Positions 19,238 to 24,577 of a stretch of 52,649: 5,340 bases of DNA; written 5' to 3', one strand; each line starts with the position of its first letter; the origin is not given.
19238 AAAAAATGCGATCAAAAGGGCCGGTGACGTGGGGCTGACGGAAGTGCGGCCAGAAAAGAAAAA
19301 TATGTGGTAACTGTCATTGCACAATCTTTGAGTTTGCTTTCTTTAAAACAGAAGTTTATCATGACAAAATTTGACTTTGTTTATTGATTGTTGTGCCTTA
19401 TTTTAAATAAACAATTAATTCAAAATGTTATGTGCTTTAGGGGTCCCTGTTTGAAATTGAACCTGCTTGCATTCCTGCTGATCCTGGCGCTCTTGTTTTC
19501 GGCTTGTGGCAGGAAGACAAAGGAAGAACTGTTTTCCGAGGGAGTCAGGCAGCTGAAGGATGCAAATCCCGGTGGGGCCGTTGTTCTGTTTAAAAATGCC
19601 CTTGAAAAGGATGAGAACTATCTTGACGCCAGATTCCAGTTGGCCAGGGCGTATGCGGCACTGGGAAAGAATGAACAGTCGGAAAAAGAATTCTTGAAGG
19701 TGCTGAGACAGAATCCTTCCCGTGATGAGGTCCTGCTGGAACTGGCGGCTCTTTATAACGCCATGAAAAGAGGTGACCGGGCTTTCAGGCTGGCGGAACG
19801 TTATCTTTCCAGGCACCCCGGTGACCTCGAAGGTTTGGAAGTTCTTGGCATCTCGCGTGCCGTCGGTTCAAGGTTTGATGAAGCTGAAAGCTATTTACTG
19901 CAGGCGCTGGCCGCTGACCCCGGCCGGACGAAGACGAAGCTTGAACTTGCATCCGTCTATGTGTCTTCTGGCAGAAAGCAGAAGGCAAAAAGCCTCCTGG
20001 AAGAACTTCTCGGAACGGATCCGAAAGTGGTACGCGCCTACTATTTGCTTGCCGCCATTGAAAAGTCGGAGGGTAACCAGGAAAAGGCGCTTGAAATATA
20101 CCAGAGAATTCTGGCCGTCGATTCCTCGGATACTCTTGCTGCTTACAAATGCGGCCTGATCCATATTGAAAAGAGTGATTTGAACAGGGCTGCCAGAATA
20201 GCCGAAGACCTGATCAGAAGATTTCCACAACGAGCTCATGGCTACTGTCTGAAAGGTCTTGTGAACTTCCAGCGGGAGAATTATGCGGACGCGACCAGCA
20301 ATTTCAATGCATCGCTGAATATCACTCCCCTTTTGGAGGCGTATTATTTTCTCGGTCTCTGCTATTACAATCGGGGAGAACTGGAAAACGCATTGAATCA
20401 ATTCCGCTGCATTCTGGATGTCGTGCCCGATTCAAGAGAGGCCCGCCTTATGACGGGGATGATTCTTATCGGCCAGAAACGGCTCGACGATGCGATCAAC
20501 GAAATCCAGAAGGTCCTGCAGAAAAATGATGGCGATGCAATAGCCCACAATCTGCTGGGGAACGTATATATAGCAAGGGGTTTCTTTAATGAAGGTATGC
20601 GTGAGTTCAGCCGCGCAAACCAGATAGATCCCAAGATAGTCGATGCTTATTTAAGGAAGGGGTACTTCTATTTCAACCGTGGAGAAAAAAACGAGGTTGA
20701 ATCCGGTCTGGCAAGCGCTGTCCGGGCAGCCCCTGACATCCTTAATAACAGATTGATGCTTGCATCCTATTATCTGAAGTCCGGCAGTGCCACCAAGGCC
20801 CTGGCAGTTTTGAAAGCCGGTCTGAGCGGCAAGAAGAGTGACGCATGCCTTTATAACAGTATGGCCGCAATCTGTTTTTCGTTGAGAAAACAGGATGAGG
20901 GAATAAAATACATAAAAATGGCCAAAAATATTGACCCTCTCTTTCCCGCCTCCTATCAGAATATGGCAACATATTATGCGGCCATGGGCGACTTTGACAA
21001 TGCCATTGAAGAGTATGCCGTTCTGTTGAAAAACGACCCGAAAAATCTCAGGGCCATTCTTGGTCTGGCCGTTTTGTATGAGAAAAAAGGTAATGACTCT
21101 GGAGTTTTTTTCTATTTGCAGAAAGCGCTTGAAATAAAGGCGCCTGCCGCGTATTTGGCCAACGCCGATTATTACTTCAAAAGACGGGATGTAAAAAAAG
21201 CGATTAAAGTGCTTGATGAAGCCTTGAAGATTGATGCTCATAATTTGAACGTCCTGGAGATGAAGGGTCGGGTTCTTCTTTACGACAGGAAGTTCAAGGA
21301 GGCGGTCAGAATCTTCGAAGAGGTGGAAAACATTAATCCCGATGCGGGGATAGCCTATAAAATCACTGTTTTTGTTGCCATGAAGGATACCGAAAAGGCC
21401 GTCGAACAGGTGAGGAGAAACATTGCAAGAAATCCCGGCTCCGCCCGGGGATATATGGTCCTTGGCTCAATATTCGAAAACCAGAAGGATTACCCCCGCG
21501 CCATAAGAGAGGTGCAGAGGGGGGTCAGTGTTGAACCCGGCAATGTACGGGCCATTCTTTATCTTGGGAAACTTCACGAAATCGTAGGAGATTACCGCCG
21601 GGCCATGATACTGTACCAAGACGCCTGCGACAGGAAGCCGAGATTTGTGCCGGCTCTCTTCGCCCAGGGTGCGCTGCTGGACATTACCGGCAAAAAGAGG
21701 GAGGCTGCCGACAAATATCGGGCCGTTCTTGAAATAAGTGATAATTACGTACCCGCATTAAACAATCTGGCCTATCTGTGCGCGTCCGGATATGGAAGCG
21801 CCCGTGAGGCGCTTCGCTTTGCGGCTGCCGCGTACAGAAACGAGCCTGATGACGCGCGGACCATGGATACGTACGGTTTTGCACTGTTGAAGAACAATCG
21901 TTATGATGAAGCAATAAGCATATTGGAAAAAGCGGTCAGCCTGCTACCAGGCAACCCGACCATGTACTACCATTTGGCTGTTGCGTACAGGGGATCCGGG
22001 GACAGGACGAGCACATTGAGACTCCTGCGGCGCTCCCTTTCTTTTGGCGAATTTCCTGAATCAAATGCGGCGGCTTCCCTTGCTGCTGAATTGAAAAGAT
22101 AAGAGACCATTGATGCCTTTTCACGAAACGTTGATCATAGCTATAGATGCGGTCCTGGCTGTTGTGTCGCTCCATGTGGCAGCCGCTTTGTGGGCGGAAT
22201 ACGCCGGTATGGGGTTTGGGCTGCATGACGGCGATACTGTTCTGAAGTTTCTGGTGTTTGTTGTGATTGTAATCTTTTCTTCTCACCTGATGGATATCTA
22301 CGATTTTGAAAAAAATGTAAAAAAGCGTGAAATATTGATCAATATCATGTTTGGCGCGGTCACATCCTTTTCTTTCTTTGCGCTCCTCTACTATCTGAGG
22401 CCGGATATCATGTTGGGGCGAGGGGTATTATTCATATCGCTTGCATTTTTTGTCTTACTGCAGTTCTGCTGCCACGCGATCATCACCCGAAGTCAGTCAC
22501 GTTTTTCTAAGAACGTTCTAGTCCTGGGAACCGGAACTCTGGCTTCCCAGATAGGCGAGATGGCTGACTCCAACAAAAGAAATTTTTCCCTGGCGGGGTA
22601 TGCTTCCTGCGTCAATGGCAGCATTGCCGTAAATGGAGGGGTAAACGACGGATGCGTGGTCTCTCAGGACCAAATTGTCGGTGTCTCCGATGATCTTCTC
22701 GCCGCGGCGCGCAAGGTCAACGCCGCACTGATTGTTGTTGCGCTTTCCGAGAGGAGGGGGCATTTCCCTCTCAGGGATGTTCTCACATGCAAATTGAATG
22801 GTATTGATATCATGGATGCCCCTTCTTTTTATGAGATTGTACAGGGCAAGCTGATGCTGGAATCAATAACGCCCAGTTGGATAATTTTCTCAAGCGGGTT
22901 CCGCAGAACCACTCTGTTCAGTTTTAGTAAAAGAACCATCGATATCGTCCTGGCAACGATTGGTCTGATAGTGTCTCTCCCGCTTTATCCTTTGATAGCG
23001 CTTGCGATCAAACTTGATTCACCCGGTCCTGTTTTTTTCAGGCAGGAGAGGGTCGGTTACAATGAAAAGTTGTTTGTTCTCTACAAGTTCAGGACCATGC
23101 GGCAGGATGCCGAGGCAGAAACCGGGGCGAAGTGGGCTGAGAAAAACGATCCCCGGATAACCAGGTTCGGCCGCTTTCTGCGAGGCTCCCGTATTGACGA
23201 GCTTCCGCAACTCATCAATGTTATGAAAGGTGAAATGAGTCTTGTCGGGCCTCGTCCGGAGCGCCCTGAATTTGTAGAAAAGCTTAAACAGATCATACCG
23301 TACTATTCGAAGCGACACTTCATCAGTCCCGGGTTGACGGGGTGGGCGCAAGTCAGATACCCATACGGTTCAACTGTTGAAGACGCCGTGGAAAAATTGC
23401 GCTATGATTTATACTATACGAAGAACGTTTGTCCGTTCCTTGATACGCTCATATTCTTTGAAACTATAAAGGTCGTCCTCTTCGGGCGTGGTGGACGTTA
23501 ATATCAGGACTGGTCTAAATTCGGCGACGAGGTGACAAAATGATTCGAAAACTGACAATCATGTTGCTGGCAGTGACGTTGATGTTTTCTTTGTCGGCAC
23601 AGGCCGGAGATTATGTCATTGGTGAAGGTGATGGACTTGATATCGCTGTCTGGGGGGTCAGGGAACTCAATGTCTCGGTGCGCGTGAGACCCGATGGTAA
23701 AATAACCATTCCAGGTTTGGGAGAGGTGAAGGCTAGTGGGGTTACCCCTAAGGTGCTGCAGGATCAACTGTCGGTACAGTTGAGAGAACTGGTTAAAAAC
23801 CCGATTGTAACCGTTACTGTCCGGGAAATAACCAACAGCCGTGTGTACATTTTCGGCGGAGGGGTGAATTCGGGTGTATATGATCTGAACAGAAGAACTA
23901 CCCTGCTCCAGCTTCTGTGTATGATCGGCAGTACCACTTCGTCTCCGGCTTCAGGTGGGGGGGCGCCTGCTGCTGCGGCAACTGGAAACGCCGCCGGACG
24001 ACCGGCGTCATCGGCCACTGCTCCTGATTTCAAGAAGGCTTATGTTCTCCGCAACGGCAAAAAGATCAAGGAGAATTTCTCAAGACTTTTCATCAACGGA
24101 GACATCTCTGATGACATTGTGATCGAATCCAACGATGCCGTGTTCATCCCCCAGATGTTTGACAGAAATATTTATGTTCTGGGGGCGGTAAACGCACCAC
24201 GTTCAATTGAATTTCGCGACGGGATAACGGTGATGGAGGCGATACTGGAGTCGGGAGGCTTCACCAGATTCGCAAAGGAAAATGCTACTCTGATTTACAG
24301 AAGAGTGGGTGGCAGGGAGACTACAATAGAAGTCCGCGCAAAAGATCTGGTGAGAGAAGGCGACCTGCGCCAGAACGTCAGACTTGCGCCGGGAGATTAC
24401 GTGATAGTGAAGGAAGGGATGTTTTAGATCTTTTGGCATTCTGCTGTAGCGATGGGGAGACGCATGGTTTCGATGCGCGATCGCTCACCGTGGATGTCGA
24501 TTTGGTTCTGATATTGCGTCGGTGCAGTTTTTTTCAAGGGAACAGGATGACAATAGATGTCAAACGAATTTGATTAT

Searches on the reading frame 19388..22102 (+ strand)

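Call 43: search_protein_families(library=pfam, proteins=[window:19388-22102:+])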
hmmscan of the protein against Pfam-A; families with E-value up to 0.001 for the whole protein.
window:19388-22102:+ (904 aa): 37 families (the best 25 are shown)
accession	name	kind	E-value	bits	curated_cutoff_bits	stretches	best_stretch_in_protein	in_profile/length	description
PF14559.12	TPR_19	-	4.6e-61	203.5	25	6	162-224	6-68/68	Tetratricopeptide repeat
PF13428.12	TPR_14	-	5.5e-56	181.6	23.5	4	827-865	5-43/44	Tetratricopeptide repeat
PF07719.23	TPR_2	-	6.7e-55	179.1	27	0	826-856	4-34/34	Tetratricopeptide repeat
PF13432.12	TPR_16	-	2.3e-50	169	32.7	5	185-243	1-59/65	Tetratricopeptide repeat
PF13181.12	TPR_8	-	2.6e-42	139.8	25.7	0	80-111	2-33/34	Tetratricopeptide repeat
PF13431.12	TPR_17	-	2e-39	131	24.4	0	67-99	1-33/34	Tetratricopeptide repeat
PF00515.34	TPR_1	-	1.2e-37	126.7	27.8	1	317-348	2-33/34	Tetratricopeptide repeat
PF13424.12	TPR_12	-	2e-35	121.2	30.1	2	791-852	6-74/77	Tetratricopeptide repeat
PF23914.1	TPR_CcmH_CycH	-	3e-33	115.3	42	1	139-244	42-150/158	Cytochrome c-type biogenesis protein H TPR domain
PF12895.13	ANAPC3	-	2.2e-31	108.4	27.2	3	576-645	11-81/82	Anaphase-promoting complex, cyclosome, subunit 3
PF13414.12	TPR_11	-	1.7e-29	101.7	26.8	1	832-867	3-38/42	TPR repeat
PF13371.12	TPR_9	-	3.9e-23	81.7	35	1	258-314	4-60/73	Tetratricopeptide repeat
PF13174.12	TPR_6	-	9.6e-23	79.7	26.3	0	525-552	5-32/33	Tetratricopeptide repeat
PF25063.1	ARM_TT21_C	-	4.8e-21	76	35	1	182-280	96-195/209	Tetratricopeptide repeat protein 21 C-terminal ARM domain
PF24575.1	TPR_Slam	-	1.3e-18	67.7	35.2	0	49-102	51-104/104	Surface lipoprotein assembly modifier, N-terminal TPR repeats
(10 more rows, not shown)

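Call 55: search_protein_families(library=ncbifam, proteins=[window:19388-22102:+])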
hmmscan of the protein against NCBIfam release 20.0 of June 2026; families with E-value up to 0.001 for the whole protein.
window:19388-22102:+ (904 aa): 42 families (the best 25 are shown)
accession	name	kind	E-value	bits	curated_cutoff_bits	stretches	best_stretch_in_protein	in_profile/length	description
TIGR02917.1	PEP_TPR_lipo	equivalog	1.4e-180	602.2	312.2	1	28-880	5-894/899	XrtA/PEP-CTERM system TPR-repeat protein PrsT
NF040959.1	MamA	equivalog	1.6e-68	230.2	200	7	727-883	44-199/204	magnetosome protein MamA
TIGR02521.1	type_IV_pilW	equivalog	2.7e-49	167.8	154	5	56-236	42-224/234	type IV pilus biogenesis/stability protein PilW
NF008757.0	PRK11788.1-5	equivalog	3.7e-33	115.2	363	2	180-304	106-235/388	lipopolysaccharide assembly protein LapB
NF033758.1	gliding_GltE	equivalog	2.9e-31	108.9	225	2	171-426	76-332/411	adventurous gliding motility TPR repeat lipoprotein GltE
TIGR02552.1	LcrH_SycD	equivalog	4.8e-29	100.8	104.8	1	526-630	24-130/136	SycD/LcrH family type III secretion system chaperone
NF033762.1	social_mot_Tgl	equivalog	1.8e-28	99.5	225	4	318-452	33-170/252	social motility TPR repeat lipoprotein Tgl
TIGR00540.1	TPR_hemY_coli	hypoth_equivalog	4.4e-28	98.1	142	2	82-203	264-381/385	heme biosynthesis-associated TPR protein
NF033920.0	C39_PA2778_fam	equivalog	1.2e-27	97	150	1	734-817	170-252/255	PA2778 family cysteine peptidase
NF052415.1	T3SS_chap_SctY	equivalog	4.1e-23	81.9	70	1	802-880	19-100/106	type III secretion apparatus assembly chaperone SctY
TIGR03939.1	PGA_TPR_OMP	equivalog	6e-23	81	366.65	2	184-288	398-502/800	poly-beta-1,6 N-acetyl-D-glucosamine export porin PgaA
TIGR02795.1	tol_pal_ybgF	equivalog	2e-22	80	90.1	1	293-379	12-105/119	tol-pal system protein YbgF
NF002725.1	PRK02603.1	equivalog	4e-21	75.8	143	1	523-571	75-123/173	photosystem I assembly protein Ycf3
NF008756.0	PRK11788.1-4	equivalog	1e-19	70.9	474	1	79-215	107-248/389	lipopolysaccharide assembly protein LapB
TIGR04510.1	mod_pep_cyc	subfamily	2.1e-19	69.6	400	1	245-479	394-626/814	putative peptide modification system cyclase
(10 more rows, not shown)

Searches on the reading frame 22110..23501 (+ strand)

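Call 43: search_protein_families(library=pfam, proteins=[window:22110-23501:+])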
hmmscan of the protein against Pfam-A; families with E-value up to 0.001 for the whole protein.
window:22110-23501:+ (463 aa): 1 family
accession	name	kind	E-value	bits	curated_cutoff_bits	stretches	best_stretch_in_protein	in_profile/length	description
PF02397.22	Bac_transf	-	1.5e-67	227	27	1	274-457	1-178/179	Bacterial sugar transferase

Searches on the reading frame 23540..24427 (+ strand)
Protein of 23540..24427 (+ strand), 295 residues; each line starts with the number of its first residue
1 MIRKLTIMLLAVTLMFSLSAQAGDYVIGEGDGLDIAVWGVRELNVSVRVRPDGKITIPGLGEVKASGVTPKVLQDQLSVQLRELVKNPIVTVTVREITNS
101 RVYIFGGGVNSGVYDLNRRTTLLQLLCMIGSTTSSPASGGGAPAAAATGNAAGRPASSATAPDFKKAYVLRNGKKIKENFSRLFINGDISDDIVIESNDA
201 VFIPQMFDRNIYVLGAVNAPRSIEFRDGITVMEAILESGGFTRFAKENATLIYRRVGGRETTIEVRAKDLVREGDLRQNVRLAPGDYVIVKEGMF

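Call 43: search_protein_families(library=pfam, proteins=[window:23540-24427:+])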
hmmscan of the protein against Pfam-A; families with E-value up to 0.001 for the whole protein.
window:23540-24427:+ (295 aa): 3 families
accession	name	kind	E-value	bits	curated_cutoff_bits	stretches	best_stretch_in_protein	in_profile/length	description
PF02563.21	Poly_export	-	1.5e-22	80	28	1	20-94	2-76/77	Polysaccharide biosynthesis/export protein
PF22461.2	SLBB_2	-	1.4e-14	54.4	27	1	210-290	2-79/79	SLBB domain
PF10531.15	SLBB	-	7.9e-14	51.7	27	1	211-263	2-54/55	SLBB domain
